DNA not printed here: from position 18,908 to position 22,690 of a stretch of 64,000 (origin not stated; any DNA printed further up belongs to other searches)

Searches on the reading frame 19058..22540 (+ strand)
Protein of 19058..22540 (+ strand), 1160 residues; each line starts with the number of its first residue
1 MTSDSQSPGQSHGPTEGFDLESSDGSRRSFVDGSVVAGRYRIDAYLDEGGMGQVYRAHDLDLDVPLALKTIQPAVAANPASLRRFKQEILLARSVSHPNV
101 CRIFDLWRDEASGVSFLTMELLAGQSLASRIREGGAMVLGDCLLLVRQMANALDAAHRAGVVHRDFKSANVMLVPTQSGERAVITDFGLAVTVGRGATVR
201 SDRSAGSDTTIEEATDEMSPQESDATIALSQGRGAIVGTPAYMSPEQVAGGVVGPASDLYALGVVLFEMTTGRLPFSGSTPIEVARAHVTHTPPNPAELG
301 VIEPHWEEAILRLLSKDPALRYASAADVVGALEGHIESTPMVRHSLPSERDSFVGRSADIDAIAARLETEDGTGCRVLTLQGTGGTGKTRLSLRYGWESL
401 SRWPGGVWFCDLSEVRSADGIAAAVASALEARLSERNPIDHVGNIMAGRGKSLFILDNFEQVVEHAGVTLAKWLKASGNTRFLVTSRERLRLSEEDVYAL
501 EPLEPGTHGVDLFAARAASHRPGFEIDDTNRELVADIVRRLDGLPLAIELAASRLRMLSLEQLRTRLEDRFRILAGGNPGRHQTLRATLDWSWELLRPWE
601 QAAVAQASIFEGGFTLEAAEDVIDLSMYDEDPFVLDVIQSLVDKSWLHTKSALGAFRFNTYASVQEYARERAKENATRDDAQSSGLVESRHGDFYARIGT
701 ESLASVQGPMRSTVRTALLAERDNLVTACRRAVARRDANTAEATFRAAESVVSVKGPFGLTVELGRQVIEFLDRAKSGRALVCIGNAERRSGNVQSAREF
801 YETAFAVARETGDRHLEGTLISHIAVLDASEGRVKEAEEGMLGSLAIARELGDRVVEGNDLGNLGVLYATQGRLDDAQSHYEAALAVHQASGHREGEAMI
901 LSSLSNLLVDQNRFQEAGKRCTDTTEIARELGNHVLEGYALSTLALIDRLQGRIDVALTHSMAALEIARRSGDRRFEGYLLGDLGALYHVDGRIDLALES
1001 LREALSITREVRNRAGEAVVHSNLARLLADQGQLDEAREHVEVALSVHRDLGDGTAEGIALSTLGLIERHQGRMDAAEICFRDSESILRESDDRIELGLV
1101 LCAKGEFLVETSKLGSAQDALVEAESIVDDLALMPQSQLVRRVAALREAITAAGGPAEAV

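Call 66: search_protein_families(library=pfam, proteins=[window:19058-22540:+], max_evalue=0.001)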
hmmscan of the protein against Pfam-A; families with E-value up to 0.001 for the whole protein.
window:19058-22540:+ (1160 aa): 16 families
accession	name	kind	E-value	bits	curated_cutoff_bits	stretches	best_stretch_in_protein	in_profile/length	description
PF13424.12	TPR_12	-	1.2e-41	141.2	30.1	4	981-1048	6-75/77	Tetratricopeptide repeat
PF00069.31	Pkinase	-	2.1e-36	126.1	31.7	1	45-322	6-252/263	Protein kinase domain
PF17874.7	TPR_MalT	-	8.2e-22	78.4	45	2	934-1091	36-194/336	MalT-like TPR region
PF07719.23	TPR_2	-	4.2e-20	70.6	27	0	862-886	5-29/34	Tetratricopeptide repeat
PF13374.12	TPR_10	-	5.9e-20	71.1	27.5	1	1022-1050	6-34/42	Tetratricopeptide repeat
PF07714.23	PK_Tyr_Ser-Thr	-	1.5e-19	70.8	23.1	2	43-199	4-158/258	Protein tyrosine and serine/threonine kinase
PF00515.34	TPR_1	-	1.4e-16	60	27.8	0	861-887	4-30/34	Tetratricopeptide repeat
PF13181.12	TPR_8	-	2.2e-11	43.4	25.7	0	862-885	5-28/34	Tetratricopeptide repeat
PF13176.12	TPR_7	-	7.3e-09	35.5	27.9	0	861-895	2-36/36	Tetratricopeptide repeat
PF07721.20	TPR_4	-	1.1e-07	32.2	27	1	1018-1042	1-25/26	Tetratricopeptide repeat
PF13432.12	TPR_16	-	1.2e-06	29.3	32.7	0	1024-1079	3-52/65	Tetratricopeptide repeat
PF00931.28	NB-ARC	-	3.9e-06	26.7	23.5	1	358-572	3-222/248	NB-ARC domain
PF14559.12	TPR_19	-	7.2e-06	26.7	25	0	992-1049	5-56/68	Tetratricopeptide repeat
PF13428.12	TPR_14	-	5e-05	24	23.5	0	1024-1049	7-32/44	Tetratricopeptide repeat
PF13401.12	AAA_22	-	6.4e-05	23.7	27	1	374-465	4-97/130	AAA domain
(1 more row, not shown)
